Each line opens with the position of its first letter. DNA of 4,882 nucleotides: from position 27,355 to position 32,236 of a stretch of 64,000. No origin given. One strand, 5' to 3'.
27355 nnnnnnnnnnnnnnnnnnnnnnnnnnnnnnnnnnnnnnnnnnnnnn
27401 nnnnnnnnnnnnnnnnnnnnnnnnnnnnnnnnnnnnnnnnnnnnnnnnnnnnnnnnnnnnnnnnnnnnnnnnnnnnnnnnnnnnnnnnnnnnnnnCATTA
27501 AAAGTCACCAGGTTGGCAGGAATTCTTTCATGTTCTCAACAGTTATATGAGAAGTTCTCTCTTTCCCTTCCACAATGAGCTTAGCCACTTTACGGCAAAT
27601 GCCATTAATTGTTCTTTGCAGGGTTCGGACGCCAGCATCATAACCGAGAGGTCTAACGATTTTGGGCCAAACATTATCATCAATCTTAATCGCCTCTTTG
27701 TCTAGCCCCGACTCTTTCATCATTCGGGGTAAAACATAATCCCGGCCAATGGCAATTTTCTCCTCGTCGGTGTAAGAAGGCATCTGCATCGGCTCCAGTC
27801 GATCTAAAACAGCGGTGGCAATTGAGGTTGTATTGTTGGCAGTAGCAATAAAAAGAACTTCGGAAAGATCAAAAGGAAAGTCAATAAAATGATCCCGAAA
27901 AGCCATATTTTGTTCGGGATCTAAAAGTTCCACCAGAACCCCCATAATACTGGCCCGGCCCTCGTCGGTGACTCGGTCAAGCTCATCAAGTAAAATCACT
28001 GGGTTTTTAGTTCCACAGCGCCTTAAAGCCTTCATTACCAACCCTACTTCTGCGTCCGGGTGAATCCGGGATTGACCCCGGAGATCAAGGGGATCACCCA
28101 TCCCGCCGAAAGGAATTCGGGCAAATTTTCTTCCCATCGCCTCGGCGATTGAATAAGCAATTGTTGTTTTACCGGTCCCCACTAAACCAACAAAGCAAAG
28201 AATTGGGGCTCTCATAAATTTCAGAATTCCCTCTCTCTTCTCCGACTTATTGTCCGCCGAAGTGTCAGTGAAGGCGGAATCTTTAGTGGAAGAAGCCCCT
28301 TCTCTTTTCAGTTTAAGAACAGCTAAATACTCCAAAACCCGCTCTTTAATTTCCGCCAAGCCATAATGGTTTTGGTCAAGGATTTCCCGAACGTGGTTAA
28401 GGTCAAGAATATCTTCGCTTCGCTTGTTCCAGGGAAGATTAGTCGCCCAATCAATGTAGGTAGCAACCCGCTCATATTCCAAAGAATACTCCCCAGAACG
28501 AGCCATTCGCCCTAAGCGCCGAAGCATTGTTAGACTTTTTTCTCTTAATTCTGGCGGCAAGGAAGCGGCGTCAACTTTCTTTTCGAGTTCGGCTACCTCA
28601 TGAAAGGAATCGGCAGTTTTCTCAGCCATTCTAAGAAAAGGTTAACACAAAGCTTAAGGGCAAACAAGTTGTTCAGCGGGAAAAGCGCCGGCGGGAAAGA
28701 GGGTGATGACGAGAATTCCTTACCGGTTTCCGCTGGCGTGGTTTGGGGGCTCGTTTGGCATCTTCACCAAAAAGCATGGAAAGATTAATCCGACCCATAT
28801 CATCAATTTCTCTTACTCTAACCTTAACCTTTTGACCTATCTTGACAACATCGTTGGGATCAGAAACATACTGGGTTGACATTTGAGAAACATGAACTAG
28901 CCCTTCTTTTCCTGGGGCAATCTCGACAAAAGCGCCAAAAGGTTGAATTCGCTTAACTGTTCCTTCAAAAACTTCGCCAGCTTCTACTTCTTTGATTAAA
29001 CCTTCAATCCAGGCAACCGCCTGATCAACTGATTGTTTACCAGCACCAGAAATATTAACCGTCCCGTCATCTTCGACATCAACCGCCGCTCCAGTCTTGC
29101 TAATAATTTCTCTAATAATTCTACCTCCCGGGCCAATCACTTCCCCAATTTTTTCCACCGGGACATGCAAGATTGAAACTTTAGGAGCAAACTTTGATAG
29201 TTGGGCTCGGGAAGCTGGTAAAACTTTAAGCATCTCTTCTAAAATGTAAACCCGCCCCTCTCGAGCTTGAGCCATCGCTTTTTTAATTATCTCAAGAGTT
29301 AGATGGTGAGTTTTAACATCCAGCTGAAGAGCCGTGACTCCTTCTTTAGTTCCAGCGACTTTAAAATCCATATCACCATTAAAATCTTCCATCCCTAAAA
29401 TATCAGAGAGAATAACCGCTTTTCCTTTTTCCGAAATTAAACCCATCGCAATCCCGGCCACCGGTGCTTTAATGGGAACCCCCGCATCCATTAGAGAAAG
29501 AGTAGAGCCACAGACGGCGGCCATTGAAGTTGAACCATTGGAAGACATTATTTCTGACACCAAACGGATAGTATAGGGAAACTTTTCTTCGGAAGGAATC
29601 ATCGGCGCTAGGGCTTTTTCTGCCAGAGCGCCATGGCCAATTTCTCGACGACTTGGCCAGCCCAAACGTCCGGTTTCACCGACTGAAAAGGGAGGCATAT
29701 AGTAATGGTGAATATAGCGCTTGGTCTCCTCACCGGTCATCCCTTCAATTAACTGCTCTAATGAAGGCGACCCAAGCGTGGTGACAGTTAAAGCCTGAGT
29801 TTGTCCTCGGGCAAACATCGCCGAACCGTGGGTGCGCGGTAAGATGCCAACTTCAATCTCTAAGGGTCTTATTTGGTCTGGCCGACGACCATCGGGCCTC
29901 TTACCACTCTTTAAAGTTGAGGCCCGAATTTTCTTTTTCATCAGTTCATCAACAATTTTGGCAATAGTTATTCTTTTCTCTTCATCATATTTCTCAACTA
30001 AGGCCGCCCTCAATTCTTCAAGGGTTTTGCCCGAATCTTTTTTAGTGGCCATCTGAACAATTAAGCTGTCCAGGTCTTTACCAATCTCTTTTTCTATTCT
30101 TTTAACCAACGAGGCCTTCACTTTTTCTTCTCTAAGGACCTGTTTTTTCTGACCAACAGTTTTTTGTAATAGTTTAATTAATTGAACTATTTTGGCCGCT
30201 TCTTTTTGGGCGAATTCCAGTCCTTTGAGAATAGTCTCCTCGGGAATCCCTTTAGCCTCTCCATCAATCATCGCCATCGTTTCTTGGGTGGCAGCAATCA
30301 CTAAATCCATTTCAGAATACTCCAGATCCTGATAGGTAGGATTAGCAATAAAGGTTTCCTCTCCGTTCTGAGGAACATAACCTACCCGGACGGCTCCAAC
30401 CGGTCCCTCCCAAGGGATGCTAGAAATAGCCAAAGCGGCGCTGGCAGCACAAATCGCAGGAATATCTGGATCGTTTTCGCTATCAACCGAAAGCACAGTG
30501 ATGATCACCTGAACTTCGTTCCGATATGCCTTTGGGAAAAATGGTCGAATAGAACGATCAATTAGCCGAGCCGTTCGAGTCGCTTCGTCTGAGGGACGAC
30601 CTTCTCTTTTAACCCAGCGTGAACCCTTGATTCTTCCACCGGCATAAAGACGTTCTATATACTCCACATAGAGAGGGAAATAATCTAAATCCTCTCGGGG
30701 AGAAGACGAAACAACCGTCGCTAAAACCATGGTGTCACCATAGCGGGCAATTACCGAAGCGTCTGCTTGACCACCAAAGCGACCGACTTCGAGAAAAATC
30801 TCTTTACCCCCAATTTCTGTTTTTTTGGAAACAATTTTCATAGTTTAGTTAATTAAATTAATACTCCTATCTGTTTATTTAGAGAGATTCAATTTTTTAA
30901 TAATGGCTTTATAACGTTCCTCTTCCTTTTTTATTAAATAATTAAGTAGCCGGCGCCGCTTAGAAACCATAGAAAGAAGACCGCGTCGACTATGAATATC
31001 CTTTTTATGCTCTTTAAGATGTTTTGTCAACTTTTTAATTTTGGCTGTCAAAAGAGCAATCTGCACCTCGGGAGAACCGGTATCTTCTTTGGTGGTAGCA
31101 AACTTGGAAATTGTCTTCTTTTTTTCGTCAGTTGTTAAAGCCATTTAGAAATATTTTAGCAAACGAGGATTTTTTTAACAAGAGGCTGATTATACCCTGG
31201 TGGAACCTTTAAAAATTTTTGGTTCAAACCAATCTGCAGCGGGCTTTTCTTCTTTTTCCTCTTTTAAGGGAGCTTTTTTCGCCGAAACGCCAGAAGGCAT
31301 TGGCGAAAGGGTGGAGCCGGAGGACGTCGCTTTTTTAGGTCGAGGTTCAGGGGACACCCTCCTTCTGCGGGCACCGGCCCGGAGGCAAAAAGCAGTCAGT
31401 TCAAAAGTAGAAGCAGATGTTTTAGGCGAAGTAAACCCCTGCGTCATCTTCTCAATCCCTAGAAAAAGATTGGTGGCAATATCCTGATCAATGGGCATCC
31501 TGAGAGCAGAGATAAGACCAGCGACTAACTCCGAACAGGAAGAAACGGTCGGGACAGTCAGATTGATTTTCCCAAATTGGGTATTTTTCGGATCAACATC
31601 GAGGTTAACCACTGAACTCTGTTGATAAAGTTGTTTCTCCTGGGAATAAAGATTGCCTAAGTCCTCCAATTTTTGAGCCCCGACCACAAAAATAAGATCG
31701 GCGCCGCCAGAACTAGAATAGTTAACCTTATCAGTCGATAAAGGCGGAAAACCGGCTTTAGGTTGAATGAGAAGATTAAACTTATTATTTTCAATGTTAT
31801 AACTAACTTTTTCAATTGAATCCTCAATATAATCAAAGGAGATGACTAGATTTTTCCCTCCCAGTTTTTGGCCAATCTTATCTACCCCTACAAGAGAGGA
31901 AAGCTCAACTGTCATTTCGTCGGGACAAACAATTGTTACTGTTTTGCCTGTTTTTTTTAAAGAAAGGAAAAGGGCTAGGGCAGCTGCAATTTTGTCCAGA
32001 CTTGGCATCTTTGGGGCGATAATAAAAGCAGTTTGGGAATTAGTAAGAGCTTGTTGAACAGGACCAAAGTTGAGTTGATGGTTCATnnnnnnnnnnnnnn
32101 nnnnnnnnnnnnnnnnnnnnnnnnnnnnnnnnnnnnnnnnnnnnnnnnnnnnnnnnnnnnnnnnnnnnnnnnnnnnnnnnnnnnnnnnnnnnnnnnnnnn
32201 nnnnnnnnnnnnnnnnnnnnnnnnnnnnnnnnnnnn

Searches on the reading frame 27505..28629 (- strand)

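Call 33: search_protein_families(library=pfam, proteins=[window:27505-28629:-], max_evalue=0.001)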
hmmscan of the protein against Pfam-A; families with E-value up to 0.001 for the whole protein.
window:27505-28629:- (374 aa): 5 families
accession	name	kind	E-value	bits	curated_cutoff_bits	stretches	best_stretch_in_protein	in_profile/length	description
PF00004.35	AAA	-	9.2e-16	58.9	21.2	1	144-279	1-124/131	ATPase family associated with various cellular activities (AAA)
PF22667.2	Lon_lid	-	3.3e-14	52.7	27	1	305-358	1-54/57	Lon protease AAA+ ATPase lid domain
PF07728.20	AAA_5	-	1.7e-08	35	22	1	144-271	2-132/139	AAA domain (dynein-related subfamily)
PF07726.17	AAA_3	-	0.00025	21.4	27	1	148-234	6-88/131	ATPase family associated with various cellular activities (AAA)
PF13401.12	AAA_22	-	0.00085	20.1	27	0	141-237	5-109/130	AAA domain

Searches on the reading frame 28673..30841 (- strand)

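Call 33: search_protein_families(library=pfam, proteins=[window:28673-30841:-], max_evalue=0.001)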
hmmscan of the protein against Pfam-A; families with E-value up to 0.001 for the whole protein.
window:28673-30841:- (722 aa): 6 families
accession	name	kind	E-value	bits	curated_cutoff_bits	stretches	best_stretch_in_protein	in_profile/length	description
PF01138.27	RNase_PH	-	8.1e-56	188.4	25.5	2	323-456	1-130/130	3' exoribonuclease family, domain 1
PF00575.29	S1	-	3.4e-21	75.8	22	1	619-689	2-73/74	S1 RNA binding domain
PF03725.20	RNase_PH_C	-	5.6e-19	68.3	20.8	2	146-213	1-66/67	3' exoribonuclease family, domain 2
PF00013.35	KH_1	-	1.8e-12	47.3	21.5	1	558-613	4-65/66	KH domain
PF23459.1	S1_RRP5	-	1.9e-08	35.2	27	1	620-682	2-64/72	RRP5 S1 domain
PF03726.19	PNPase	-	4.3e-05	24.3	24.6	1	245-320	2-81/81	Polyribonucleotide nucleotidyltransferase, RNA binding domain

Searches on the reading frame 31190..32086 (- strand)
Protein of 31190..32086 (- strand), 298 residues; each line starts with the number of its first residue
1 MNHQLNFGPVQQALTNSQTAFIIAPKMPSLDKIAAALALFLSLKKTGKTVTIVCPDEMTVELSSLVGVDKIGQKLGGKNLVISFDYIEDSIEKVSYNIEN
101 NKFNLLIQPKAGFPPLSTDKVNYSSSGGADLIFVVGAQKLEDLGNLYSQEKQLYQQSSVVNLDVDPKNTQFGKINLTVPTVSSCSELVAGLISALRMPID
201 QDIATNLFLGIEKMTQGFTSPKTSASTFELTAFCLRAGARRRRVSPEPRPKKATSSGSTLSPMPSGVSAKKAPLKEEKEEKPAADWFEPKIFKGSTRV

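Call 33: search_protein_families(library=pfam, proteins=[window:31190-32086:-], max_evalue=0.001)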
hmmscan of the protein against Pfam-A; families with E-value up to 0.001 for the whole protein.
window:31190-32086:- (298 aa): 1 family
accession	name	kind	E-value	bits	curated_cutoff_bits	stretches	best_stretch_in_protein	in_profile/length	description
PF01368.27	DHH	-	2.1e-05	25.3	28.1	1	21-211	3-125/125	DHH family, N-terminal domain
